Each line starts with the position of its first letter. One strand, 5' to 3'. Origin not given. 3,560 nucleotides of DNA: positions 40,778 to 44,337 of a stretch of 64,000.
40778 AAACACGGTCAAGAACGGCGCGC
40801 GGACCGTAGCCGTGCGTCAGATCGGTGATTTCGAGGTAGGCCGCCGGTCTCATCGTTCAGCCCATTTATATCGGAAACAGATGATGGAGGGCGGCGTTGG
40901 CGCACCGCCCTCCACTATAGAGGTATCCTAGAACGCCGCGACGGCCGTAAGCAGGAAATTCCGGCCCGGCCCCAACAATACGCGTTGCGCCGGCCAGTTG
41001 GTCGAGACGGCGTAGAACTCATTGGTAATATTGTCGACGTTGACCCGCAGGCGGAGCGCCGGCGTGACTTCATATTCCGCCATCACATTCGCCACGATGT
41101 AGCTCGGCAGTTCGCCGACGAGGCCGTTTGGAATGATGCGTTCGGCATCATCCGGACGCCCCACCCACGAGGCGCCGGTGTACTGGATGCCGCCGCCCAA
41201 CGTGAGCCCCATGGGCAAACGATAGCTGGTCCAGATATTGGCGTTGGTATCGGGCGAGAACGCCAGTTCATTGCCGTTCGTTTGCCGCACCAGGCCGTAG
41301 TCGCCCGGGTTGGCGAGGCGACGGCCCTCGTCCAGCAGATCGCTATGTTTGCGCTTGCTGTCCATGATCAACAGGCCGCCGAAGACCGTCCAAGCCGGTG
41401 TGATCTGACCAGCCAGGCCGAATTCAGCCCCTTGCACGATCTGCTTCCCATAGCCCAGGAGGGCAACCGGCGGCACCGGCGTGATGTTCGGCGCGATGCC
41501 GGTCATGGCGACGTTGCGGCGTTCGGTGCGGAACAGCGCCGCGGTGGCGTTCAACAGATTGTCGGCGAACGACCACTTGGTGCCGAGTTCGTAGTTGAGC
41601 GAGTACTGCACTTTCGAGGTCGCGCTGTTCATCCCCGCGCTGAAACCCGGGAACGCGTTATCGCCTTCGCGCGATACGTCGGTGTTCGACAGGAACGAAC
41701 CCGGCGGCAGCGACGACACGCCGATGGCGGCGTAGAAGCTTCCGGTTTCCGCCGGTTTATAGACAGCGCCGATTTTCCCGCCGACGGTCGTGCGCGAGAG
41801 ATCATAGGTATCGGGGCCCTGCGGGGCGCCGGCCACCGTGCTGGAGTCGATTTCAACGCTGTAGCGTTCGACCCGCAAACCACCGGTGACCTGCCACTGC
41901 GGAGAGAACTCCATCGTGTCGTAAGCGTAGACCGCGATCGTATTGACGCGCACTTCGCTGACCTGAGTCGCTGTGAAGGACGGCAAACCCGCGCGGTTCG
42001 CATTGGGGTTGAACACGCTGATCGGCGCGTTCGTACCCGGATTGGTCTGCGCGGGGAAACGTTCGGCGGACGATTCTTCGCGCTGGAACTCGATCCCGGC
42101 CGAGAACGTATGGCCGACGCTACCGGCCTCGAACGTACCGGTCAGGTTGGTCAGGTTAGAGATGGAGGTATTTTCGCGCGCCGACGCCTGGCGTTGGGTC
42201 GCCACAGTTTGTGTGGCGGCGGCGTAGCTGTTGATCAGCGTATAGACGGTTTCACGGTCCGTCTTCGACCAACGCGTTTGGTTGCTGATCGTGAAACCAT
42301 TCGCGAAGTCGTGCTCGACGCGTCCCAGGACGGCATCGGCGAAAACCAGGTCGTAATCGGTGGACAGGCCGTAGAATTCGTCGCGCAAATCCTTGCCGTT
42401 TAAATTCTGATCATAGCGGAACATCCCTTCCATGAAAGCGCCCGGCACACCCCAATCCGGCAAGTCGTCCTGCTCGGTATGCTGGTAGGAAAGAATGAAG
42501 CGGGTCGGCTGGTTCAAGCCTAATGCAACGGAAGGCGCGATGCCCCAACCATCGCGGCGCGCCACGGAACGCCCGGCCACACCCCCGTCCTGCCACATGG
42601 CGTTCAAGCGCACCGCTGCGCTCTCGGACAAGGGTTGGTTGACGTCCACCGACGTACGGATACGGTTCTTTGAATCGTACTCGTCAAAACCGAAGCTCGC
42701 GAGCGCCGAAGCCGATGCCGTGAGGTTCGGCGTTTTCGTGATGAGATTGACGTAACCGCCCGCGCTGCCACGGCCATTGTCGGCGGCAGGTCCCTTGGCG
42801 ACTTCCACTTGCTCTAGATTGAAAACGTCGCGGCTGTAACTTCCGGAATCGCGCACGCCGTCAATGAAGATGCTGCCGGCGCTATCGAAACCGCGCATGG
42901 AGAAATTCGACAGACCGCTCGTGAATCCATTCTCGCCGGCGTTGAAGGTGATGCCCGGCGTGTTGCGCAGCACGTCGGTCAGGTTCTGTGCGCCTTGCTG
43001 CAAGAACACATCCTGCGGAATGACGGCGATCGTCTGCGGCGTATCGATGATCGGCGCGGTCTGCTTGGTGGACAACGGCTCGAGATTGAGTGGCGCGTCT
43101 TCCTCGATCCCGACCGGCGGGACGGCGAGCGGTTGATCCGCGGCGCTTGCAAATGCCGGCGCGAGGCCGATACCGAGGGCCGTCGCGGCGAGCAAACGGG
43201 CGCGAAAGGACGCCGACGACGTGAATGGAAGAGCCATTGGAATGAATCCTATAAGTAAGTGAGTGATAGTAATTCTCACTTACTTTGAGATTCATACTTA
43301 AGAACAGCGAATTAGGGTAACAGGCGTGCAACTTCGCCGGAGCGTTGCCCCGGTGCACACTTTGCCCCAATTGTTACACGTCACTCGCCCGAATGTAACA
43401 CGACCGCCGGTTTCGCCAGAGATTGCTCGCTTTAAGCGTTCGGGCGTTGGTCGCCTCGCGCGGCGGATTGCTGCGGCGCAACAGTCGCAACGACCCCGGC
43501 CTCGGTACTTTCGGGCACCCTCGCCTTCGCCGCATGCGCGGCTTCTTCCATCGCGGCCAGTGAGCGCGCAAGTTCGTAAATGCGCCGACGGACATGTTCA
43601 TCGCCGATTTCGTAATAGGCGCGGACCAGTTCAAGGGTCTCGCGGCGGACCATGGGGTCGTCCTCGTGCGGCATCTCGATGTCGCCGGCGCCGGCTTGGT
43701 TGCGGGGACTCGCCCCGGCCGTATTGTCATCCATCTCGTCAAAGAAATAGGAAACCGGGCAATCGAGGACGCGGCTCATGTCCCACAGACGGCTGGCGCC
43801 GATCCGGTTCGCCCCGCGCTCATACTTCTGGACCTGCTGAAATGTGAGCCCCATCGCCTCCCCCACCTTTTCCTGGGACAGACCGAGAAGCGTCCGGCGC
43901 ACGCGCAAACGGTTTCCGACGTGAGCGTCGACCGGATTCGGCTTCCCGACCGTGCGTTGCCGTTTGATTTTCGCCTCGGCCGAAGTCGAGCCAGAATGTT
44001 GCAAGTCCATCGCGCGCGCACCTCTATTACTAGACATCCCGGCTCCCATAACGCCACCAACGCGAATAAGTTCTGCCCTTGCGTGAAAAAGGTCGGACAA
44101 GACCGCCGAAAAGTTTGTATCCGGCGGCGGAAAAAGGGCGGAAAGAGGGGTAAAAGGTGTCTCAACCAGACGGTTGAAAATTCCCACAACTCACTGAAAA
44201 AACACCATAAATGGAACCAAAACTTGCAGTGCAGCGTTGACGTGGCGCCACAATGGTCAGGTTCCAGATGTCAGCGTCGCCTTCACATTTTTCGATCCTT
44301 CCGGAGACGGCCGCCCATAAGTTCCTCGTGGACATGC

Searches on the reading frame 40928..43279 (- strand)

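Call 11: search_protein_families(library=pfam, proteins=[window:40928-43279:-])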
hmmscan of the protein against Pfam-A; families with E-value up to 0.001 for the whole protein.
window:40928-43279:- (783 aa): 3 families
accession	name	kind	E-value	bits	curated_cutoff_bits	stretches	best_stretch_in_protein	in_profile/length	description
PF00593.30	TonB_dep_Rec_b-barrel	-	1e-42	148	27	1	253-751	9-436/436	TonB dependent receptor-like, beta-barrel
PF07715.20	Plug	-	8.4e-20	71.7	23.9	1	77-175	2-106/107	TonB-dependent Receptor Plug Domain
PF14905.12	OMP_b-brl_3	-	0.00068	19.2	27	0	323-481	1-147/408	Outer membrane protein beta-barrel family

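Call 33: search_protein_families(library=ncbifam, proteins=[window:40928-43279:-], max_evalue=0.00001)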
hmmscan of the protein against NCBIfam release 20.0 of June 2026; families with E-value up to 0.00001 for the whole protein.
window:40928-43279:- (783 aa): 13 families
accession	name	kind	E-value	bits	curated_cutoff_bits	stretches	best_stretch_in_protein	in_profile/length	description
NF007349.0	PRK09840.1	equivalog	1.1e-141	473.3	686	1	67-781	58-758/760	catecholate siderophore receptor Fiu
TIGR01783.1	TonB-siderophor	subfamily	3.1e-68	231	223.5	1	79-783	1-649/649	TonB-dependent siderophore receptor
NF047944.1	FoxamRcptFoxA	equivalog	5.6e-30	104.2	1300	1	70-761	44-676/697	ferrioxamine B receptor FoxA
NF010650.0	PRK14049.1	equivalog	4.6e-28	97.8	904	1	70-587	72-553/729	ferrioxamine B receptor precursor protein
NF010651.0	PRK14050.1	equivalog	1.1e-26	93.2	884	1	71-707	70-666/730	TonB-dependent siderophore receptor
TIGR01785.1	TonB-hemin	subfamily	9e-26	90.5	316.85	2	70-184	8-131/677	TonB-dependent heme/hemoglobin receptor family protein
TIGR01786.1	TonB-hemlactrns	subfamily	7.8e-24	84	323.75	2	76-184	17-136/719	TonB-dependent hemoglobin/transferrin/lactoferrin family receptor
NF007465.0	PRK10044.1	equivalog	3.6e-23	81.7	803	1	70-470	69-465/726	ferrichrome porin FhuA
NF007447.0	PRK10003.1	equivalog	6.5e-20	71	666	1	71-225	70-223/727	ferric-rhodotorulic acid/ferric-coprogen receptor FhuE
NF049960.1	siderphRecptFauA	equivalog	2e-18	66.2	900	1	562-782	529-726/727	TonB-dependent alcaligin siderophore receptor FauA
NF010048.1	PRK13524.1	subfamily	4.2e-11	42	493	1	155-230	148-225/744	FepA family TonB-dependent siderophore receptor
NF010051.0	PRK13528.1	subfamily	2.8e-09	35.8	583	1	154-225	143-217/727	FepA family TonB-dependent siderophore receptor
NF007478.2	PRK10064.1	equivalog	3.1e-07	29.1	745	1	76-183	43-159/663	catecholate siderophore receptor CirA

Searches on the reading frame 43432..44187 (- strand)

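Call 11: search_protein_families(library=pfam, proteins=[window:43432-44187:-])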
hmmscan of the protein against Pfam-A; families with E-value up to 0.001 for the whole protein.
window:43432-44187:- (251 aa): 2 families
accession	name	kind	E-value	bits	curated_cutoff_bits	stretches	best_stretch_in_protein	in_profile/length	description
PF01381.28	HTH_3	-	1.1e-11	45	23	1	95-148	2-55/55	Helix-turn-helix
PF13560.12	HTH_31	-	2.8e-06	28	27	1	90-143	2-56/64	Helix-turn-helix domain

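Call 33: search_protein_families(library=ncbifam, proteins=[window:43432-44187:-], max_evalue=0.00001)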
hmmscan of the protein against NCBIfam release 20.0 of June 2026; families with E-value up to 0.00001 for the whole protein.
window:43432-44187:- (251 aa): 2 families
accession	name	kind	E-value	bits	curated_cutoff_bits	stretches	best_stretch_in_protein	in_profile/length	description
NF047948.1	male_kill_WMK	equivalog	7.7e-11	42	300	1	84-154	157-227/300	WO male-killing family protein Wmk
NF007257.0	PRK09706.1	subfamily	2.1e-07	30.8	101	1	89-156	5-73/135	transcriptional repressor DicA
